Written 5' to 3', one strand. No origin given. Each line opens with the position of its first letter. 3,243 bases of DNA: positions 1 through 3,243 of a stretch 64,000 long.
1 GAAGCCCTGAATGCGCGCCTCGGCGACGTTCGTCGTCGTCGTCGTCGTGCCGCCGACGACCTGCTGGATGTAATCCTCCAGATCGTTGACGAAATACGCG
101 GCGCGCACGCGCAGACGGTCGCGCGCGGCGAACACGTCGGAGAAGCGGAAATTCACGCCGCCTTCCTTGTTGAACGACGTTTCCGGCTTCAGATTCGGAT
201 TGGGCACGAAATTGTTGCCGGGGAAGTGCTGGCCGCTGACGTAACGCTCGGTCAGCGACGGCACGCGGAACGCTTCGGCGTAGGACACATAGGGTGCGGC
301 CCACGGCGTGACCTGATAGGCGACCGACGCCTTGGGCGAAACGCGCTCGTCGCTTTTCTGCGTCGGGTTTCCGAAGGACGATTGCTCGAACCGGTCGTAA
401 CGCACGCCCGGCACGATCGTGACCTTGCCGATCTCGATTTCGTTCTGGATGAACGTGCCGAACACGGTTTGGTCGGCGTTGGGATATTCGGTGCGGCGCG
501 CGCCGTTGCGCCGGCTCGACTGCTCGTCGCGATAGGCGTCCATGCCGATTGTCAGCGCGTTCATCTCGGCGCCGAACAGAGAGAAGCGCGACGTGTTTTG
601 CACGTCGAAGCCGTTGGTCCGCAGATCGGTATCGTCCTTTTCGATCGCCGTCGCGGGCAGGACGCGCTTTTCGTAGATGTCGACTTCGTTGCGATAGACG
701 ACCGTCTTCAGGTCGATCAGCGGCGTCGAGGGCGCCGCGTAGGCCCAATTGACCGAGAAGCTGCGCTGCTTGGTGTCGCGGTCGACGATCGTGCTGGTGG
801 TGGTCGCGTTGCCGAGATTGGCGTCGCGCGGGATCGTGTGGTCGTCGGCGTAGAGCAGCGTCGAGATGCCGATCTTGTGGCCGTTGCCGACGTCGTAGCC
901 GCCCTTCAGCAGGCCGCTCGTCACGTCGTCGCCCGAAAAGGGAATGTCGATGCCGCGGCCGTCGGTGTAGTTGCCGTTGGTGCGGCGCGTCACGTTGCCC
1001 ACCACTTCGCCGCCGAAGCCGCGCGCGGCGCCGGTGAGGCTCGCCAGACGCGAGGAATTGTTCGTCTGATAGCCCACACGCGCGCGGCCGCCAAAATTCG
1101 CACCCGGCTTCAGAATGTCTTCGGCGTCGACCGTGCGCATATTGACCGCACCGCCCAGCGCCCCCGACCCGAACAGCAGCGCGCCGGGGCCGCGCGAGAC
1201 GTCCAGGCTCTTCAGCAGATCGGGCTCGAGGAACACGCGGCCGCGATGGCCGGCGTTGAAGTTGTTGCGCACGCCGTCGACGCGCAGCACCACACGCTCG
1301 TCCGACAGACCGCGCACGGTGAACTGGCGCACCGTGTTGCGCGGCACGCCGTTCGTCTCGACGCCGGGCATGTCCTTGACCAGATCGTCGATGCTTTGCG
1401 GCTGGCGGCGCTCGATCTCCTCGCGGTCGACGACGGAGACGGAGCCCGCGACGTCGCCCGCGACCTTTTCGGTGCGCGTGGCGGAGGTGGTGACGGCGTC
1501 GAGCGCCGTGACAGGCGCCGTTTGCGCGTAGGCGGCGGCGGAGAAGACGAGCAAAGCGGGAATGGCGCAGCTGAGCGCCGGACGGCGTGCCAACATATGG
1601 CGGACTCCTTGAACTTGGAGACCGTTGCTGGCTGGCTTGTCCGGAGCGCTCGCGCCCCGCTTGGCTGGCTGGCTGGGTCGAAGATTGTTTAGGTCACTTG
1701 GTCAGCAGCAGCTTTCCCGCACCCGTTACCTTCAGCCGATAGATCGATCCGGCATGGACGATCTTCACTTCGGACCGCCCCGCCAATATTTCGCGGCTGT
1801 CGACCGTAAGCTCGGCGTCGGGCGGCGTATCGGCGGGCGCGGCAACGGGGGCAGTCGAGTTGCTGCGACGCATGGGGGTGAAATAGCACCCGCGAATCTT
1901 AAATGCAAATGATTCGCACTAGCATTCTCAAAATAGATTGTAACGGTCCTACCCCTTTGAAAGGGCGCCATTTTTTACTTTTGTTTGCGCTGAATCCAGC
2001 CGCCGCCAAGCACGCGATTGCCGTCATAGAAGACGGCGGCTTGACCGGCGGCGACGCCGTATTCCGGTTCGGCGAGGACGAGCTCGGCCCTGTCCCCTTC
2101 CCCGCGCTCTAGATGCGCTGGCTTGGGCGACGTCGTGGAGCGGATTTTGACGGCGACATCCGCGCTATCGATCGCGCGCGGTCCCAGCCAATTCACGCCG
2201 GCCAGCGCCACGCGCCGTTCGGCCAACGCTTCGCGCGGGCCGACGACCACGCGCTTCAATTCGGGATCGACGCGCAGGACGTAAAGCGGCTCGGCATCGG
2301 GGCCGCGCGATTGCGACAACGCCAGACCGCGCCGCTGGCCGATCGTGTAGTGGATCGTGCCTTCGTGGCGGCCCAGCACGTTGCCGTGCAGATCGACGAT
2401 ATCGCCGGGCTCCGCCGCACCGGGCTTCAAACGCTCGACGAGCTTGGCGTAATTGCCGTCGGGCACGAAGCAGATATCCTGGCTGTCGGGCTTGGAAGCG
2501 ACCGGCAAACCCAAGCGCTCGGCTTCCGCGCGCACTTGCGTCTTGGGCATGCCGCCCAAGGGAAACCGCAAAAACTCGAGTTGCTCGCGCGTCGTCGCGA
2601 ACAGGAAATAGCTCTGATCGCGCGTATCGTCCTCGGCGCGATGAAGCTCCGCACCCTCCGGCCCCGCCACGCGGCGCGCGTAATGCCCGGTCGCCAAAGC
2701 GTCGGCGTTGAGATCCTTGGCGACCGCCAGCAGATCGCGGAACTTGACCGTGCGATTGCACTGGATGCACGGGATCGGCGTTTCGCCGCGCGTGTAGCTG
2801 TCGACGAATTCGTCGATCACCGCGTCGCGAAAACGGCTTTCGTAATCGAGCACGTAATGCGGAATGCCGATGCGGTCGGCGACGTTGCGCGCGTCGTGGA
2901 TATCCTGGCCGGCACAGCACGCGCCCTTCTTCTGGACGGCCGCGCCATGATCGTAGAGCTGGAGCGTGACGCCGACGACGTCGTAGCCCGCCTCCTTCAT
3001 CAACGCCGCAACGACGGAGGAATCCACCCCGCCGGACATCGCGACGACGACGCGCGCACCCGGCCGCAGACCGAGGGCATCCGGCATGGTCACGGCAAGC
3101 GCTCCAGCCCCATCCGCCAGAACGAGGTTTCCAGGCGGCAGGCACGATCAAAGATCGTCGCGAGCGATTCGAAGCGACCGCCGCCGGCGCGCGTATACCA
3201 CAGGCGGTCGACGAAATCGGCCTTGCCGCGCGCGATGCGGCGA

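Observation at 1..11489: Extended 12-gene Fe-S and thiolation array with two cysteine desulfurases, a zinc-finger HscB and an embedded TenA-like gene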

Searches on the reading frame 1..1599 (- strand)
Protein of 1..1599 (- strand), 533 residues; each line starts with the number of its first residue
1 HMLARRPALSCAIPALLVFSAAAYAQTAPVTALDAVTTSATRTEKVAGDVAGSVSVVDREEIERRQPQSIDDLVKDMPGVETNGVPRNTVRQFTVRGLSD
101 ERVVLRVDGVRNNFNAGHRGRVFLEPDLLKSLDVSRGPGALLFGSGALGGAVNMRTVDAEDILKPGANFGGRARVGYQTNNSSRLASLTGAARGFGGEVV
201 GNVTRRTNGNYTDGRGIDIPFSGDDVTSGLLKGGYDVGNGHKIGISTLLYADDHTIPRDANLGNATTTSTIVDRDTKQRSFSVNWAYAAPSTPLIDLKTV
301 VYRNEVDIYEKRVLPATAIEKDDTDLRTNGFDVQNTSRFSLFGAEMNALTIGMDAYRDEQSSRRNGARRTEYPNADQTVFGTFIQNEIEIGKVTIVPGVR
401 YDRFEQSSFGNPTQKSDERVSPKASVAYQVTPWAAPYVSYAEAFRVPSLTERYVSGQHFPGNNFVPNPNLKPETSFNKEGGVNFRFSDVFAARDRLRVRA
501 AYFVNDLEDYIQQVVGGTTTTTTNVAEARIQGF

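Call 51: search_protein_families(library=ncbifam, proteins=[window:1-1599:-], max_evalue=0.001)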
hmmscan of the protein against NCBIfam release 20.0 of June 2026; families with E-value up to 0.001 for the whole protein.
window:1-1599:- (533 aa): 27 families (the best 25 are shown)
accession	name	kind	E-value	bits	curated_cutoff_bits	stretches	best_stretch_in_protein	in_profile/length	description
TIGR01785.1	TonB-hemin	subfamily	5.9e-125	418.3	316.85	1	33-533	1-539/677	TonB-dependent heme/hemoglobin receptor family protein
TIGR01786.1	TonB-hemlactrns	subfamily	1.4e-99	334.4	323.75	1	34-533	1-557/719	TonB-dependent hemoglobin/transferrin/lactoferrin family receptor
TIGR01783.1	TonB-siderophor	subfamily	7.4e-41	140.5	223.5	2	49-287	1-242/649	TonB-dependent siderophore receptor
TIGR01776.1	TonB-tbp-lbp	subfamily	2.8e-31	108.3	468.8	2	20-196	38-228/946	lactoferrin/transferrin family TonB-dependent receptor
TIGR01779.1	TonB-B12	equivalog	9.7e-30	103.7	599.7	1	8-532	5-483/614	TonB-dependent vitamin B12 receptor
NF007926.1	PRK10641.1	equivalog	6.4e-25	87.7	836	2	16-189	11-183/617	TonB-dependent vitamin B12 receptor BtuB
NF010010.0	PRK13483.1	equivalog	3.1e-24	84.9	927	2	10-157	10-163/660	ligand-gated channel protein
NF010048.1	PRK13524.1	subfamily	1.5e-20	73.3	493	2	24-161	31-180/744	FepA family TonB-dependent siderophore receptor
NF007478.2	PRK10064.1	equivalog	5.3e-20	71.2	745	2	21-156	14-157/663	catecholate siderophore receptor CirA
NF010051.0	PRK13528.1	subfamily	7.8e-18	64.1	583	2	36-158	37-173/727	FepA family TonB-dependent siderophore receptor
NF007465.0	PRK10044.1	equivalog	8.7e-17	60.6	803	2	27-154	58-184/726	ferrichrome porin FhuA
NF038289.1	Zn_piracy_ZnuD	exception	5.6e-16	58.3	950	1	16-203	12-198/685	zinc piracy TonB-dependent receptor ZnuD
NF010011.0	PRK13484.1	equivalog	7.4e-16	57.5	1197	1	32-532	29-534/682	IreA family TonB-dependent siderophore receptor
NF047944.1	FoxamRcptFoxA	equivalog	8.9e-16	57.3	1300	1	16-184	17-183/697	ferrioxamine B receptor FoxA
NF010038.0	PRK13513.1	equivalog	5.1e-15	55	942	1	16-160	16-168/659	ligand-gated channel protein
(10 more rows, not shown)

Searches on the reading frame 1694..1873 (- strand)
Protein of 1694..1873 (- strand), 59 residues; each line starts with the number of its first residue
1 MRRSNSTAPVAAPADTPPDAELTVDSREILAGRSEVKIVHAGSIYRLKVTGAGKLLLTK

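Call 4: search_protein_families(library=pfam, proteins=[window:1694-1873:-])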
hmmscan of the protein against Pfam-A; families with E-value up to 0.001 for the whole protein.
window:1694-1873:- (59 aa): 1 family
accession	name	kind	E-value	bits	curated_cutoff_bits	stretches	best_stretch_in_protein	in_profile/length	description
PF10636.14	hemP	-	3.5e-15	56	25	1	23-59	1-37/37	Hemin uptake protein hemP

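Call 51: search_protein_families(library=ncbifam, proteins=[window:1694-1873:-], max_evalue=0.001)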
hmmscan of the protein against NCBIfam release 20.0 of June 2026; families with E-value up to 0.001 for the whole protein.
window:1694-1873:- (59 aa): 1 family
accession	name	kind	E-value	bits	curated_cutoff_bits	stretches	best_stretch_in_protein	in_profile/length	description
NF007559.0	PRK10183.1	equivalog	6e-07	29.7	77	1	7-59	11-63/63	hypothetical protein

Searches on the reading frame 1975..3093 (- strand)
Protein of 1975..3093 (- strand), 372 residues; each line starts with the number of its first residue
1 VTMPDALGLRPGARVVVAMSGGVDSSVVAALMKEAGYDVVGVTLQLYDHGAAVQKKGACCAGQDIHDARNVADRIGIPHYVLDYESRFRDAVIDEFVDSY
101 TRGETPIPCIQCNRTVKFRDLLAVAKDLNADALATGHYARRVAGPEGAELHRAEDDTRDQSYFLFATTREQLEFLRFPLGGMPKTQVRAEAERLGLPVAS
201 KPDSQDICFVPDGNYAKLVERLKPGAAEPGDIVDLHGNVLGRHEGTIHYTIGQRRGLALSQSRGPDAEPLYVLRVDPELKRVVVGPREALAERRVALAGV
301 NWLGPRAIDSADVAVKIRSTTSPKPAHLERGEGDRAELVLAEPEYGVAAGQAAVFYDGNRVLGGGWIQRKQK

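Call 4: search_protein_families(library=pfam, proteins=[window:1975-3093:-])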
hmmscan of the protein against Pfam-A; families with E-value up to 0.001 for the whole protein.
window:1975-3093:- (372 aa): 7 families
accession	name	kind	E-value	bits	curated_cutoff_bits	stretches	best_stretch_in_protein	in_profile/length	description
PF03054.22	tRNA_Me_trans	-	2.2e-76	256.5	20.6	1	14-211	2-201/202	tRNA methyl transferase HUP domain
PF20259.3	tRNA_Me_trans_M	-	8.1e-18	64.2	27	1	227-285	10-65/66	tRNA methyl transferase PRC-barrel domain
PF20258.4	tRNA_Me_trans_C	-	5.8e-17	62.2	20.6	1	297-367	6-77/77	Aminomethyltransferase beta-barrel domain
PF00733.27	Asn_synthase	-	1.4e-06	28.6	21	1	13-87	18-82/354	Asparagine synthase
PF02540.23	NAD_synthase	-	6.7e-06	25.9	21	1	13-86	19-83/242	NAD synthase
PF00764.25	Arginosuc_synth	-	1.3e-05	25.8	27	1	14-136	1-114/162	Arginosuccinate synthase N-terminal HUP domain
PF06508.19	QueC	-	8.5e-05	22.6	22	1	15-84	2-60/210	Queuosine biosynthesis protein QueC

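Call 51: search_protein_families(library=ncbifam, proteins=[window:1975-3093:-], max_evalue=0.001)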
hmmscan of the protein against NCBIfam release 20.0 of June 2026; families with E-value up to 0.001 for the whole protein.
window:1975-3093:- (372 aa): 18 families
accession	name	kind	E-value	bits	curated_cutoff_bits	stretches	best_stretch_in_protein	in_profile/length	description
NF001138.1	PRK00143.1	equivalog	3.6e-131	437.2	284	1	14-367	1-345/345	tRNA 2-thiouridine(34) synthase MnmA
TIGR00420.1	trmU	equivalog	3e-97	325.6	236.95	1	14-367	2-351/351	tRNA 2-thiouridine(34) synthase MnmA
NF011258.0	PRK14664.1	equivalog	3.4e-67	227.1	680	1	13-369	6-347/362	tRNA 2-thiouridine(34) synthase MnmA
NF011259.0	PRK14665.1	equivalog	6.9e-61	206.2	364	1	13-367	6-358/360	tRNA 2-thiouridine(34) synthase MnmA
TIGR00268.2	TIGR00268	equivalog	1.3e-07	31.2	150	1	12-86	13-78/259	ATP-dependent sacrificial sulfur transferase LarE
NF010392.0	PRK13820.1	equivalog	1.6e-07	30.7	512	1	14-137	4-117/395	argininosuccinate synthase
NF010587.0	PRK13980.1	equivalog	1.6e-06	27.5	255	1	14-85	33-95/267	NAD+ synthase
TIGR00552.1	nadE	equivalog_domain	2.8e-06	26.7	63.65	1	14-86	24-88/251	NAD(+) synthase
TIGR00364.1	TIGR00364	equivalog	1.1e-05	25.1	150.3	1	16-85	2-60/201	7-cyano-7-deazaguanine synthase QueC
NF047749.1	tRNAThiolNcsA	equivalog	1.3e-05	24.5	500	1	14-138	55-171/322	tRNA 2-thiolation protein NcsA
TIGR01536.1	asn_synth_AEB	equivalog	0.00011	21.3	267.1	1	13-83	253-314/517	asparagine synthase (glutamine-hydrolyzing)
TIGR00032.1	argG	equivalog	0.00015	21.2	268.2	1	14-48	1-35/394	argininosuccinate synthase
TIGR02432.1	lysidine_TilS_N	equivalog_domain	0.00022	21.2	93.6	0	14-85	1-67/189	tRNA lysidine(34) synthetase TilS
NF003385.0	PRK04527.1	equivalog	0.00024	19.9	603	1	14-136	5-117/401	argininosuccinate synthase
NF000848.1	PRK00074.1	equivalog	0.00029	19.6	400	1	13-36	214-237/512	glutamine-hydrolyzing GMP synthase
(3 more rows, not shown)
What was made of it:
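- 1975..3093 (-): mnmA, tRNA 2-thiouridine(34) synthase, the last gene of the array. NF001138 scores 437.2 bits against 284 (call 51).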
